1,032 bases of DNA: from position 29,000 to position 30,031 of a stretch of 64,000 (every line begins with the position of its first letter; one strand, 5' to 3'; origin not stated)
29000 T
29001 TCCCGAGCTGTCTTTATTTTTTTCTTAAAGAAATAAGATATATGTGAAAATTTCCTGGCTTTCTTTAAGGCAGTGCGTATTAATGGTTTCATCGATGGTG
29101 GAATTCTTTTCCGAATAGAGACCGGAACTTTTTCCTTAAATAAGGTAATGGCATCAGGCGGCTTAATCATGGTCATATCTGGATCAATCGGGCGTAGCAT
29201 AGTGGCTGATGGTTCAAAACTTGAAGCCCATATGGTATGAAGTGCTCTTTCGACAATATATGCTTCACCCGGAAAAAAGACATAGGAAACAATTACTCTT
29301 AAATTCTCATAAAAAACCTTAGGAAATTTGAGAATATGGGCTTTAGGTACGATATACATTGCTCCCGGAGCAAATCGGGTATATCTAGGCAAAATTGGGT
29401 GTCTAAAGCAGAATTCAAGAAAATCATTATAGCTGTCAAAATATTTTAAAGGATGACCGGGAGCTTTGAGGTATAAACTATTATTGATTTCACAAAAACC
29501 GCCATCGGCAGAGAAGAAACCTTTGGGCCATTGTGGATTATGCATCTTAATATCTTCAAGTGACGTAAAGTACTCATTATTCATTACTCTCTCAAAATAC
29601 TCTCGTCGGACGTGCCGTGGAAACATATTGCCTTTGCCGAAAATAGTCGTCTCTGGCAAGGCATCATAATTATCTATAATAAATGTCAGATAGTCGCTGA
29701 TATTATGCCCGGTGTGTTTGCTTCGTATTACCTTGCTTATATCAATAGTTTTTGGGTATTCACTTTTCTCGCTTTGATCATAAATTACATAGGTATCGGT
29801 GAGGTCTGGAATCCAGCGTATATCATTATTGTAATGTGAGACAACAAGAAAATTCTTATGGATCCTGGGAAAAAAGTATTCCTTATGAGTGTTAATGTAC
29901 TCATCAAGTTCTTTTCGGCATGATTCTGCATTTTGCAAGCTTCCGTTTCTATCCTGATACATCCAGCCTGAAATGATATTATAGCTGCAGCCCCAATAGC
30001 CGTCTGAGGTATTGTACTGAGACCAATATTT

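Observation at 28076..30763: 895-aa fusion of a GT11-like fucosyltransferase domain with a GT17-like (bisecting GlcNAc-transferase-type) domain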

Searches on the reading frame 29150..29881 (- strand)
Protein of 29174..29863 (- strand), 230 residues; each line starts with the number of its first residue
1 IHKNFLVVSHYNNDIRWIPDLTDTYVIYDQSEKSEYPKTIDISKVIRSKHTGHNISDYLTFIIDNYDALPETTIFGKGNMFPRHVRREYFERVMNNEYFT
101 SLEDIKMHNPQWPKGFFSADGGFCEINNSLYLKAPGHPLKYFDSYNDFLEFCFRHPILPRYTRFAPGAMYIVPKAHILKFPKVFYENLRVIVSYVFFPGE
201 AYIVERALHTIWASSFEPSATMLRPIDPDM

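Call 13: search_protein_families(library=pfam, proteins=[window:29174-29863:-], max_evalue=10)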
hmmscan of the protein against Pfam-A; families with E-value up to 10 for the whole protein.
window:29174-29863:- (230 aa): 1 family
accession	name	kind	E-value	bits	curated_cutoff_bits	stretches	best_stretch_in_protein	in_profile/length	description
PF11913.13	DUF3431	-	8.3e-10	39.2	25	1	7-216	2-203/219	Protein of unknown function (DUF3431)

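Call 19: search_solved_structures(query=A1, max_evalue=10, show_alignments=2)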
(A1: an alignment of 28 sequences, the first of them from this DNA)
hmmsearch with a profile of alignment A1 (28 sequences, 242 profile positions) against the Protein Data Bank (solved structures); distinct sequences matched with E-value up to 10: 1.
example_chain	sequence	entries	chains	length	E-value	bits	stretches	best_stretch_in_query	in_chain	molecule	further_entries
4v91_O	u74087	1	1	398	1.2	11.9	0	185-206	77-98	UL13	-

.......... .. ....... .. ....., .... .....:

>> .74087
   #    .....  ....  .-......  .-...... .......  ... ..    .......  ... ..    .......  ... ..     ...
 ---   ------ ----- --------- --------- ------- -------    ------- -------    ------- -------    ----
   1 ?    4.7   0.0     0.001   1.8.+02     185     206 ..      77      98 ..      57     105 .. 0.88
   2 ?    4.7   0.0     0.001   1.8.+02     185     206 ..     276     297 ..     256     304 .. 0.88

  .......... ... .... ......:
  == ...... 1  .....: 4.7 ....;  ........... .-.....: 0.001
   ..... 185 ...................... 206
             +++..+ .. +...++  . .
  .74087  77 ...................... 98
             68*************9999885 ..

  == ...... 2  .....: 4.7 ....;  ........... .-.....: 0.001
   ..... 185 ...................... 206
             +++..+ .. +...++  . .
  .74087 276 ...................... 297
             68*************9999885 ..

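Call 24: predict_structure(alignment_id=A1)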
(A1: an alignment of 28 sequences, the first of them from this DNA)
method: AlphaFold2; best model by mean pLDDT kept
length: 244 residues; sequences in the alignment: 28
mean_pLDDT: 91.8   pTM: 0.90
mean pLDDT of the five models: 91.8, 91.0, 90.4, 90.2, 73.2
residues with pLDDT >= 90: 180; 70-90: 57; 50-70: 7; < 50: 0
segments of 3 or more residues with pLDDT < 50: none
pLDDT, mean of each block of 10 residues (from residue 1): 82 94 94 93 94 93 98 98 90 91 93 86 87 86 90 96 92 94 98 96 94 95 96 85 61
secondary structure, 60 per line:
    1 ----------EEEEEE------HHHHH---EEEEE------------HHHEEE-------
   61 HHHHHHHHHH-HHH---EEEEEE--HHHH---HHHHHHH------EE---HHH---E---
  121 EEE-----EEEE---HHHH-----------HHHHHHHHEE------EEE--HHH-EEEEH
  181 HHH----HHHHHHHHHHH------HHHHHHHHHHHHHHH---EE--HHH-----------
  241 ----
elements in order: E11-16 H23-27 E31-35 E51-53 H61-70 E78-83 H86-89 H93-99 E121-123 E129-132 H136-139 H151-158 E167-169 E176-179 H180-183 H188-198 H205-219
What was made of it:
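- On GT-A fold glycosyltransferases (for the DUF3431 module): The model is confident (pLDDT 91.8, call 24).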

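Call 27: fold_search(model_id=the predicted structure, library=pdb)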
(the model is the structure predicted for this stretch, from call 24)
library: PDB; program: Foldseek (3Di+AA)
matches with E <= 10: 906; with E <= 0.001: 0
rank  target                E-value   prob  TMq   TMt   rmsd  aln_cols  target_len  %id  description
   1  9nj1_D                2.9e-03  0.97  0.25  0.11   4.6       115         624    6  GlfT2 from Nocardia brasiliensis Bound to Galf Tetrasaccharide (released 2026-03-11)
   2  4fiy_A                3.1e-03  0.97  0.26  0.12   5.4       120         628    9  Crystal Structure of GlfT2 Complexed with UDP (released 2012-06-20)
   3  9nj1_A                3.3e-03  0.98  0.26  0.12   4.8       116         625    6  GlfT2 from Nocardia brasiliensis Bound to Galf Tetrasaccharide (released 2026-03-11)
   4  9dtp_C                3.5e-03  0.97  0.26  0.12   5.0       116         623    5  GlfT2 from Nocardia brasiliensis (released 2025-10-08)
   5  4fix_A                6.5e-03  0.96  0.27  0.12   5.1       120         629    9  Crystal Structure of GlfT2 (released 2012-06-20)
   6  9nj0_A                7.9e-03  0.97  0.27  0.12   5.1       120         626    8  GlfT2 from Nocardia brasiliensis Bound to Galf Trisaccharide (released 2026-03-11)
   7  9dtp_A                9.5e-03  0.92  0.25  0.11   4.9       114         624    5  GlfT2 from Nocardia brasiliensis (released 2025-10-08)
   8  7sck_A                1.0e-02  0.63  0.32  0.15  11.3       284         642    8  Cryo-EM structure of the human Exostosin-1 and Exostosin-2 heterodimer in complex with a 7-sugar oligosaccharide accep (released 2022-09-28)
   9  7sch_B                1.2e-02  0.47  0.30  0.16  11.6       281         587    8  Cryo-EM structure of the human Exostosin-1 and Exostosin-2 heterodimer (released 2022-09-28)
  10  4cj8_A                1.7e-02  0.63  0.19  0.20   6.0       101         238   17  monoclinic crystal form of Bogt6a E192Q in complex with UDP-GalNAc, UDP and GalNAc (released 2014-02-05)
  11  9o4g_B                1.8e-02  0.72  0.34  0.15  11.9       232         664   11  Cryo-EM structure of the CHSY3-CHPF1 chondroitin synthase heterodimer (released 2026-03-04)
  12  7uqx_B                1.8e-02  0.47  0.31  0.17  11.1       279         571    6  Cryo-EM structure of the human Exostosin-1 and Exostosin-2 heterodimer in complex with UDP-GlcNAc (released 2022-09-28)
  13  9h6j_A                1.8e-02  0.38  0.30  0.19  12.7       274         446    8  Human B4GALNT1 Apo Structure (released 2025-07-16)
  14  6ifi_B                2.0e-02  0.51  0.28  0.31  12.3       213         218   14  Crystal Structure of the Apo form of CMP-N-acetylneuraminate Synthetase from Vibrio cholerae (released 2019-07-03)
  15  7au2_A                2.0e-02  0.35  0.30  0.14  13.0       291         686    7  Cryo-EM structure of human exostosin-like 3 (EXTL3) (released 2022-05-18)
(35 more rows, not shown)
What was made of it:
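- On GT-A fold glycosyltransferases (for the DUF3431 module): Nearly all of the 50 best PDB matches are GT-A transferases or related nucleotidyltransferases, but they are weak (best E=3e-3, TM about 0.25-0.35; call 27).
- The best-scoring hits are true GT-A transferases (GlfT2, probability 0.97-0.98; EXT1/2; BoGT6a) (call 27).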

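Call 77: search_protein_representatives(alignment_id=A1)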
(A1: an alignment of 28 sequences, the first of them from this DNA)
Query: 28 sequences, 242 profile positions. Proteins with E-value up to 0.001 (for the whole library): 2549; up to 1e-10: 429; up to 1e-30: 110. The best 150 are listed.
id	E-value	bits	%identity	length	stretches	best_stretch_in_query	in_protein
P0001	1.3e-120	417.9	-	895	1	2-239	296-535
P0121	6.2e-111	386.2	-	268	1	6-238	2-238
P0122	1.8e-102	358.4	-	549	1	6-239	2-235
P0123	9.0e-99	346.3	-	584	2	2-232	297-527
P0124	6.8e-96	336.9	-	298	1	3-239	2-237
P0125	3.2e-86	305.2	-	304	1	6-234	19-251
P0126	1.4e-81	290.0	-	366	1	6-219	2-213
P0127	1.2e-80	287.0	-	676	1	9-235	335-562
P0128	2.1e-80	286.2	-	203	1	79-239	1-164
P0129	7.4e-80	284.4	-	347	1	8-235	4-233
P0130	6.4e-77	274.8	-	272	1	10-237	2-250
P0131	5.9e-70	252.0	-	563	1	6-228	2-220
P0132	8.3e-69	248.2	-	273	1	7-235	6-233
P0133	5.2e-67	242.3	-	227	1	12-227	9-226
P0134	1.0e-65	238.1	-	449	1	100-239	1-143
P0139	5.1e-58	212.9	-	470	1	6-228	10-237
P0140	7.2e-58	212.4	-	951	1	9-239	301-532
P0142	3.1e-57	210.3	-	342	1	10-238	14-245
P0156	6.4e-50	186.4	-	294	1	9-235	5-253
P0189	3.7e-40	154.4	-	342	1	8-221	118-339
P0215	2.0e-35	138.9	-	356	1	11-228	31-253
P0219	6.1e-35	137.3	-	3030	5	4-91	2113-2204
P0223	8.3e-34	133.6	-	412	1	10-223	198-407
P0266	3.6e-24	102.1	-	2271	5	10-191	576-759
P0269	1.1e-23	100.4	-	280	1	10-237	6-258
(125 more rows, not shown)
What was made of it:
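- On DUF3431 (Pfam PF11913): A profile built from the M module finds 2549 50%-identity clusters at E<=1e-3 (call 77).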

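Call 78: search_protein_families(library=pfam, proteins=[P0219, P0266, P0140, P0127, P0223, P0189, P0139], max_evalue=0.001)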
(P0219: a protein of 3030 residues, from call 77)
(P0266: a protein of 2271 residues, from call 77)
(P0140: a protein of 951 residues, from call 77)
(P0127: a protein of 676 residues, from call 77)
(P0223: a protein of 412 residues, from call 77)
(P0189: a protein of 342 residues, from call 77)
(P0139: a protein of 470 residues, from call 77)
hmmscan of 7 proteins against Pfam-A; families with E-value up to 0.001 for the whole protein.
P0219 (3030 aa): 10 families
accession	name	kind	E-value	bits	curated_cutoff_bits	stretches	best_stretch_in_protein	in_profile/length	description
PF12796.13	Ank_2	-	3e-108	355.1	27.3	7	1239-1328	1-87/90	Ankyrin repeats (3 copies)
PF00023.36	Ank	-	1.4e-86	279.8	21.1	5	1664-1691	1-28/33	Ankyrin repeat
PF13637.12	Ank_4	-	1.7e-76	250.9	22.7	8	1273-1321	2-50/50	Ankyrin repeats (many copies)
PF13606.12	Ank_3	-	1.8e-54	174.9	22.3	0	1664-1692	1-29/30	Ankyrin repeat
PF11913.13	DUF3431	-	2e-53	181.8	25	5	1745-1944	1-205/219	Protein of unknown function (DUF3431)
PF13857.12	Ank_5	-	8.7e-37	125.2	27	2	1257-1308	4-56/56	Ankyrin repeats (many copies)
PF24521.3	Ank_KRIT1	-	1.4e-24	86.9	80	2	1228-1323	11-107/149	KRIT1 ankyrin-repeats domain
PF04488.21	Gly_transf_sug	-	2.5e-22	79.8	23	3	896-987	8-81/93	Glycosyltransferase sugar-binding region containing DXD motif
PF12919.13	TcdA_TcdB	-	2.5e-12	47.2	23.6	0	526-587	133-193/382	TcdA/TcdB catalytic glycosyltransferase domain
PF23745.1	ANK_LRRK2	-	6.2e-08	33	27.5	0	1954-2032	39-113/130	LRRK2 ANK repeat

P0266 (2271 aa): 9 families
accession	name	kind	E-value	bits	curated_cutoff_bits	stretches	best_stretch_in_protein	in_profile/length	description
PF12796.13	Ank_2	-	2.5e-87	288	27.3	8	1126-1218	2-89/90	Ankyrin repeats (3 copies)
PF00023.36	Ank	-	3.3e-67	219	21.1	4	1189-1217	2-30/33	Ankyrin repeat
PF13637.12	Ank_4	-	1.2e-62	206.9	22.7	4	1125-1176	1-50/50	Ankyrin repeats (many copies)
PF13606.12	Ank_3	-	2.2e-48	156.3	22.3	0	79-107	1-29/30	Ankyrin repeat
PF13857.12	Ank_5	-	1e-39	134.5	27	2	1141-1196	2-56/56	Ankyrin repeats (many copies)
PF11913.13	DUF3431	-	3.7e-35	122.1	25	3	583-792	6-212/219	Protein of unknown function (DUF3431)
PF24521.3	Ank_KRIT1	-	2.3e-15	57.1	80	0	1113-1211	10-107/149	KRIT1 ankyrin-repeats domain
PF23745.1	ANK_LRRK2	-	5.4e-13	49.4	27.5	0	1676-1731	35-88/130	LRRK2 ANK repeat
PF04488.21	Gly_transf_sug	-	4.7e-07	30.9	23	1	866-958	6-80/93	Glycosyltransferase sugar-binding region containing DXD motif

P0140 (951 aa): 2 families
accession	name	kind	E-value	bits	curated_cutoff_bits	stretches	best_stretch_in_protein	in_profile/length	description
PF11913.13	DUF3431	-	5.4e-10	39.8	25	1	309-385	7-78/219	Protein of unknown function (DUF3431)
PF24785.1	RXYLT1_C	-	0.00031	20.7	27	1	844-930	57-154/187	RXYLT1 C-terminal domain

P0127 (676 aa): 2 families
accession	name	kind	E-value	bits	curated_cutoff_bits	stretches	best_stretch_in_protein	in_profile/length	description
PF04724.18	Glyco_transf_17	-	2.2e-29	103.1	26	2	129-259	169-298/348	Glycosyltransferase family 17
PF11913.13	DUF3431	-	4.7e-09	36.7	25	1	339-548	2-204/219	Protein of unknown function (DUF3431)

P0223 (412 aa): 2 families
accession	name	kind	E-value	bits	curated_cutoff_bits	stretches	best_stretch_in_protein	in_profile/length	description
PF11913.13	DUF3431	-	2e-10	41.2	25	1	204-399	6-202/219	Protein of unknown function (DUF3431)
PF00535.33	Glycos_transf_2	-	1.5e-05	25.5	23.3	1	32-99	57-127/168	Glycosyl transferase family 2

P0189 (342 aa): 1 family
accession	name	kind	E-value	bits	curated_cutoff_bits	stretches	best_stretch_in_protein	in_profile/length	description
PF11913.13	DUF3431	-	1.3e-11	45.2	25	1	124-337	3-206/219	Protein of unknown function (DUF3431)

P0139 (470 aa): 1 family
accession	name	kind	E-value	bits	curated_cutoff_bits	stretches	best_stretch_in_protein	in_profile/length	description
PF11913.13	DUF3431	-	9.1e-06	26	25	1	57-228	37-206/219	Protein of unknown function (DUF3431)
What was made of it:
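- DUF3431 is repeatedly fused to glycosyltransferases of several families (call 78), which fits either reading.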

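Call 79: list_cluster_members(proteins=[P0219, P0266, P0140, P0127, P0223, P0215, P0130, P0142, P0156, P0269])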
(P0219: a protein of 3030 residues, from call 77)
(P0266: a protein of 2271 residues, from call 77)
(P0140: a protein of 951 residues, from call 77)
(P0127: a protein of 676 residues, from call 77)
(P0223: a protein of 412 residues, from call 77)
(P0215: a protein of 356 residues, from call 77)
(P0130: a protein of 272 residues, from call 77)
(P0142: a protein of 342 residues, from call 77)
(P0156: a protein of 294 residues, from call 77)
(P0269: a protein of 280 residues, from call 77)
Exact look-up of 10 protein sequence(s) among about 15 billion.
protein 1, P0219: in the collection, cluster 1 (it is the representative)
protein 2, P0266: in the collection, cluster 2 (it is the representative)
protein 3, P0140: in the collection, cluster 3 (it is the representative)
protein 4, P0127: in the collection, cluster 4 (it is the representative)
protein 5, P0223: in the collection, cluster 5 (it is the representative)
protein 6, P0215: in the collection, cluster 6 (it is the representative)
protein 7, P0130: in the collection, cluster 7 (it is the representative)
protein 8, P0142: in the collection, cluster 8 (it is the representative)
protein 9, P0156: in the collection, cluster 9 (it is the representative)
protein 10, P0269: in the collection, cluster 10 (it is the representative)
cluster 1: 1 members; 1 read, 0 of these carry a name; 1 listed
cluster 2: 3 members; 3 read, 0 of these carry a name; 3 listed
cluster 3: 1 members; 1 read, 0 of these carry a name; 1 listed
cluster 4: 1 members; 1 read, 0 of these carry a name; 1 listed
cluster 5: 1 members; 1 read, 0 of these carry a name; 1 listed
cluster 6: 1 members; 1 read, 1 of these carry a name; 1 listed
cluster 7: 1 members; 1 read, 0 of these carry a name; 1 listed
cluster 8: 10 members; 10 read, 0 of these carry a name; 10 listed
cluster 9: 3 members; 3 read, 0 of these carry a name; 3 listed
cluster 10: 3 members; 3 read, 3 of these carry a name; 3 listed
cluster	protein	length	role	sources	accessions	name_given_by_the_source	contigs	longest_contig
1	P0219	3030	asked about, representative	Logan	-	-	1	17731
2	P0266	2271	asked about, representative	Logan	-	-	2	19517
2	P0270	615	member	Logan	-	-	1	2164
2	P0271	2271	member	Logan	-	-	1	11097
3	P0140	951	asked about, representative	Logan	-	-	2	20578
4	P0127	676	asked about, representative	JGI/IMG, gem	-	-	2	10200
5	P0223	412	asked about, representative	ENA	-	-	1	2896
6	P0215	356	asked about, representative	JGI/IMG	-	Protein of unknown function (DUF3431)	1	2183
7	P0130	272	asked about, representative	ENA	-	-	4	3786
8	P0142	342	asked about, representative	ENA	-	-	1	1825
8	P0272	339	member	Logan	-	-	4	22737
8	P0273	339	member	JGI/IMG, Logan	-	-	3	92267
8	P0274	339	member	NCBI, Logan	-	-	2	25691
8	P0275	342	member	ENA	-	-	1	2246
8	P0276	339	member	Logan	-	-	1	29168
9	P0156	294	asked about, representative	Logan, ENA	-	-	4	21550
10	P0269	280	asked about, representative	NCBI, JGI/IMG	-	hypothetical protein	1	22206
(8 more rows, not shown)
